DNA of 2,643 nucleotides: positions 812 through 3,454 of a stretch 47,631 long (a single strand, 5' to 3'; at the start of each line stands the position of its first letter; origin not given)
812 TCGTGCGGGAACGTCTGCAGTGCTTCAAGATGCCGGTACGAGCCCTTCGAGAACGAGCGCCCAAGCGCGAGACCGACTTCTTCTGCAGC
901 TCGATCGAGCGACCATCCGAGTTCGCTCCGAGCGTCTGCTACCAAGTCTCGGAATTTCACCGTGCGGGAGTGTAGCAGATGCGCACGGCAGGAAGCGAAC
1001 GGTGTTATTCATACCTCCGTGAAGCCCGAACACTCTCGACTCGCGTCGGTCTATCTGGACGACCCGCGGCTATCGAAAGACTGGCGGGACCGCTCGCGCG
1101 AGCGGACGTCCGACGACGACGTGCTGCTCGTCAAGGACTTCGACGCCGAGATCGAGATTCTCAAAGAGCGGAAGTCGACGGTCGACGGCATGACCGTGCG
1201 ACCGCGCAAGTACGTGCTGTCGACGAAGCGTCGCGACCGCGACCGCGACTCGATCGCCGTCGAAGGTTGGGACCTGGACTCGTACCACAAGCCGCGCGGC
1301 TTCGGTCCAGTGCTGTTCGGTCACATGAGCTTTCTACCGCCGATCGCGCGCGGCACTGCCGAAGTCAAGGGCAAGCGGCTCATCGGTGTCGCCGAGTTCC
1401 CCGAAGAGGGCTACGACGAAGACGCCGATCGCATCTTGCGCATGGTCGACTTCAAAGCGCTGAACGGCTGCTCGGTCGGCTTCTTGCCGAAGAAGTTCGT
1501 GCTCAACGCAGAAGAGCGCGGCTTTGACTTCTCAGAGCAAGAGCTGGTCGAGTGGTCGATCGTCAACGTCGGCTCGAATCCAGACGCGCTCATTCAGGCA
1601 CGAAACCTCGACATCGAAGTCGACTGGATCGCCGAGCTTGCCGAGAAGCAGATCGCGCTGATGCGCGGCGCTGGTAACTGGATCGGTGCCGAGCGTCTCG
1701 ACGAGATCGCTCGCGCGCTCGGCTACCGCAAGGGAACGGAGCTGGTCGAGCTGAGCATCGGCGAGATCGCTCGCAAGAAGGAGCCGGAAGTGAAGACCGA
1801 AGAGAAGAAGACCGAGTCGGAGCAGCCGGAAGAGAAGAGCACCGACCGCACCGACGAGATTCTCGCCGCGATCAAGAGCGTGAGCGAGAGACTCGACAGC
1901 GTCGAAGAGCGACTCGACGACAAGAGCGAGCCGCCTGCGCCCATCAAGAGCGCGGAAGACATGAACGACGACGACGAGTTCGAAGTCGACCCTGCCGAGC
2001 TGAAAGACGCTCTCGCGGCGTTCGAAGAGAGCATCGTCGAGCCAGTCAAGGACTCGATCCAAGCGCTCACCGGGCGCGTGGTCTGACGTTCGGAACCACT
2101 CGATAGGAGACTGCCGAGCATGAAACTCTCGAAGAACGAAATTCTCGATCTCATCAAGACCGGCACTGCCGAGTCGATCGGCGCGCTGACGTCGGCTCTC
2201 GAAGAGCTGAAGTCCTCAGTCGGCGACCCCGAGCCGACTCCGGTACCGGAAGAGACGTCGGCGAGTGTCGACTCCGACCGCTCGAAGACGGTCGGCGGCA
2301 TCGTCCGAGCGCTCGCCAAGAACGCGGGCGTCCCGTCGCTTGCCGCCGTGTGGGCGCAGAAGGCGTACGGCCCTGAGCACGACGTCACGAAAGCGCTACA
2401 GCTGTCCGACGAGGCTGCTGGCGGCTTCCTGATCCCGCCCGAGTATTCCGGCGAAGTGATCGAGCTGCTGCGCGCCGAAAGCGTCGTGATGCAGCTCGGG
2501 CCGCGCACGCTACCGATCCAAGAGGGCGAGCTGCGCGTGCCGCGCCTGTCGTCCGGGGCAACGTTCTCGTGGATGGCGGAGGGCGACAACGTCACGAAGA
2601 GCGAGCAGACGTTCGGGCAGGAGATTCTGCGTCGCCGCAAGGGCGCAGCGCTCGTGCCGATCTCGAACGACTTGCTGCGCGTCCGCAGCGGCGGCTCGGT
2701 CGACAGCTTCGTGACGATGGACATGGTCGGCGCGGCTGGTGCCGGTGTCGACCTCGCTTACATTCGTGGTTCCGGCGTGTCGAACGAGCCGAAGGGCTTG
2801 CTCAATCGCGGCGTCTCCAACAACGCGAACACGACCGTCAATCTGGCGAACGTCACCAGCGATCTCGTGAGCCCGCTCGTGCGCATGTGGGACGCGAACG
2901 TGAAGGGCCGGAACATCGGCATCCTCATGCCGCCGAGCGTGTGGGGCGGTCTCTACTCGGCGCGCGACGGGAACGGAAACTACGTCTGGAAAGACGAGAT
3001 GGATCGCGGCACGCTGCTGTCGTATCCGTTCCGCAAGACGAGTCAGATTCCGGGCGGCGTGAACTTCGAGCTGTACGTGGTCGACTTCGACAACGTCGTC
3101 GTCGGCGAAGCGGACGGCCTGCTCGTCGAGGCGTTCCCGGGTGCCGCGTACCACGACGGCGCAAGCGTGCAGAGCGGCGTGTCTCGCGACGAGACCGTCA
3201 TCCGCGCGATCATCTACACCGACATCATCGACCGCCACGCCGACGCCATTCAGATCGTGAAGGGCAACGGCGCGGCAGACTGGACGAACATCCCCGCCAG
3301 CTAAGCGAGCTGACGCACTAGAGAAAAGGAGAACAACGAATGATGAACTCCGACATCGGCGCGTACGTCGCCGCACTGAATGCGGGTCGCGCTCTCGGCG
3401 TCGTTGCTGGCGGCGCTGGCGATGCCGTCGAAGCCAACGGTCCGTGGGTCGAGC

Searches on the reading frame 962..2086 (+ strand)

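Call 76: search_protein_families(library=phrogs, proteins=[window:962-2086:+], max_evalue=0.00001)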
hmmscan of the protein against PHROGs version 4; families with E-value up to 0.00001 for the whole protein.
window:962-2086:+ (374 aa): 3 families
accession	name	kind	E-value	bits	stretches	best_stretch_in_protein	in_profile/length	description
phrog_80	-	head and packaging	1.3e-19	71.8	1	84-349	241-486/607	head maturation protease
phrog_617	-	head and packaging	6.6e-12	46.1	1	83-326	29-238/626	major head protein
phrog_11321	-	unknown function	6.4e-07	30.1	1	133-211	55-136/327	-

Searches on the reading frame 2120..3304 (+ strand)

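Call 76: search_protein_families(library=phrogs, proteins=[window:2120-3304:+], max_evalue=0.00001)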
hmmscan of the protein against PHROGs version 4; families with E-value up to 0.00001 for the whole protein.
window:2120-3304:+ (394 aa): 2 families
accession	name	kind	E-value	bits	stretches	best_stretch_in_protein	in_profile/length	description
phrog_617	-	head and packaging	4.5e-37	129.2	1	65-382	313-623/626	major head protein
phrog_10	-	head and packaging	1.8e-33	117.5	1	72-388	352-641/752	major head protein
